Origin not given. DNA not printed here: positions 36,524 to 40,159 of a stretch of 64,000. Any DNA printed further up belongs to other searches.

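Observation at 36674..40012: Membrane-anchored WD40 propeller / caspase (C14) giant protein wedged between cmk and rpsA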

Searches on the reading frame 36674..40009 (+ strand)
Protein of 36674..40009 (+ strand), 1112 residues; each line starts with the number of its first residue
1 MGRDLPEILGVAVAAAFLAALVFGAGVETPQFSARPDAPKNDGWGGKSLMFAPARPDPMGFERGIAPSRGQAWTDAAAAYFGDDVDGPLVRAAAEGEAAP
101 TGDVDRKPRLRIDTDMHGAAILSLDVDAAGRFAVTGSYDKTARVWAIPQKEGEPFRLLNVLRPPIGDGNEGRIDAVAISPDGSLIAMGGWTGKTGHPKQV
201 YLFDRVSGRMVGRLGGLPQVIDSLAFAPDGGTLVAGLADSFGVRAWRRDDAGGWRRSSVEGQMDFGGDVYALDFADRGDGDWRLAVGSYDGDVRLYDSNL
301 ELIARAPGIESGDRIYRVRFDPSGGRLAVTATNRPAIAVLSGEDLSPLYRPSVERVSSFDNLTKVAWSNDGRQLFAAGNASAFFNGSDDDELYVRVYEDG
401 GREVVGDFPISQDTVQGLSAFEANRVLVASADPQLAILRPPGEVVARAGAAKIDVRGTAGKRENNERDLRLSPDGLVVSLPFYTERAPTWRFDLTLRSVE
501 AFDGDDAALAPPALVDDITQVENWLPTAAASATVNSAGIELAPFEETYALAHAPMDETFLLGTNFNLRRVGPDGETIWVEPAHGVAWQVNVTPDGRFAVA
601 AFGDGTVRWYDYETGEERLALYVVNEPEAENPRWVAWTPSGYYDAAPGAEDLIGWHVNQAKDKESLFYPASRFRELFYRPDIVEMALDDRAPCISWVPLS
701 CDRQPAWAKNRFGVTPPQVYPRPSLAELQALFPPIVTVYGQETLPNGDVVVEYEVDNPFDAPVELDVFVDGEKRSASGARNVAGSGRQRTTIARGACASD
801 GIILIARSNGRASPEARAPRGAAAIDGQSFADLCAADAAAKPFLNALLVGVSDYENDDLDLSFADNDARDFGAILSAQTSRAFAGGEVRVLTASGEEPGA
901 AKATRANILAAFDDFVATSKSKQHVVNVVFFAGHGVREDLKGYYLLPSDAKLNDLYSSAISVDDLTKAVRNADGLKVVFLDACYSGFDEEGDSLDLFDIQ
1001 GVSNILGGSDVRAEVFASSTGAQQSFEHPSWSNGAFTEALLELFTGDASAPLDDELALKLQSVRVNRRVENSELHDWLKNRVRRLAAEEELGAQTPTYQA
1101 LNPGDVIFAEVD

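Call 3: search_protein_families(library=pfam, proteins=[window:36674-40009:+], max_evalue=0.1)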
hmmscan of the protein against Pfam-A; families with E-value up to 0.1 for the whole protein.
window:36674-40009:+ (1112 aa): 16 families
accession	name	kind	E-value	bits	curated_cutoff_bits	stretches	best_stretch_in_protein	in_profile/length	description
PF00400.38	WD40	-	1.2e-18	67.1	27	1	117-145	10-38/39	WD domain, G-beta repeat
PF00656.27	Peptidase_C14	-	1.8e-16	61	21.4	1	846-1100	4-225/233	Caspase domain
PF24814.1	WD40_Prp19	-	6.8e-16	58.6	320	1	116-378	47-279/281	Prp19 WD40 domain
PF25174.1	Beta-prop_THOC3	-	1.3e-14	54.3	305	2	175-368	93-263/272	THOC3 beta-propeller domain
PF23414.1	Beta-prop_EML_2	-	1.8e-11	44.4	90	2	123-241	3-104/266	Echinoderm microtubule-associated protein second beta-propeller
PF24817.1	WD40_WDHD1_1st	-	4.5e-10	39.6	109.9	2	116-188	126-197/291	WDHD1 first WD40 domain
PF25173.1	Beta-prop_WDR3_1st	-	6.3e-10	39.5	154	0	168-246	69-140/184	WDR3 first beta-propeller domain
PF12894.13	ANAPC4_WD40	-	1.7e-06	28.6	22.9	0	589-620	44-75/91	Anaphase-promoting complex subunit 4 WD40 domain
PF24782.2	WD40_MABP1-WDR62_2nd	-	1.6e-05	24.4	290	1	120-240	227-334/341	MABP1/WDR62 second WD40 domain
PF24805.1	EIF3I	-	3.6e-05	23.5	200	0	116-148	50-82/324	EIF3I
PF24807.1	WD40_CDC20-Fz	-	0.0022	17.8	200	0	113-150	130-167/292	CDC20/Fizzy WD40 domain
PF25172.1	Beta-prop_WDR3_2nd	-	0.0026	17.5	140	0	117-146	258-287/293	WDR3 second beta-propeller domain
PF25168.1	Beta-prop_WDR36-Utp21_2nd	-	0.011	15.5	84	0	116-149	238-271/335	WDR36/Utp21 second beta-propeller domain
PF07676.18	PD40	-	0.019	15.4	20.9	0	170-186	8-24/38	WD40-like Beta Propeller Repeat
PF25175.1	Beta-prop_WDR5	-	0.029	14.1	250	0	172-300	54-167/296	WDR5 beta-propeller domain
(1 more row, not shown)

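Call 4: search_protein_families(library=ncbifam, proteins=[window:36674-40009:+], max_evalue=0.1)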
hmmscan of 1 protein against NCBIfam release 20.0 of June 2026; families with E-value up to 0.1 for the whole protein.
window:36674-40009:+ (1112 aa): 1 family
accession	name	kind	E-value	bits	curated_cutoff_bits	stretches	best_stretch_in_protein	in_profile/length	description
NF047832.1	caspase_w_EACC1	subfamily_domain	4.1e-19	68.9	140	1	845-1053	2-190/211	caspase, EACC1-associated type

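Call 5: search_protein_families(library=padloc, proteins=[window:36674-40009:+], max_evalue=0.1)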
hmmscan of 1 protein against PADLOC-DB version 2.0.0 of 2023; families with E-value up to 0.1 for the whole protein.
window:36674-40009:+ (1112 aa): 1 family
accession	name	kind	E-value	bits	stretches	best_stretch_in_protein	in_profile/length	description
PDLC02987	caspase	-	1.5e-09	35.6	1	845-1038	4-157/453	-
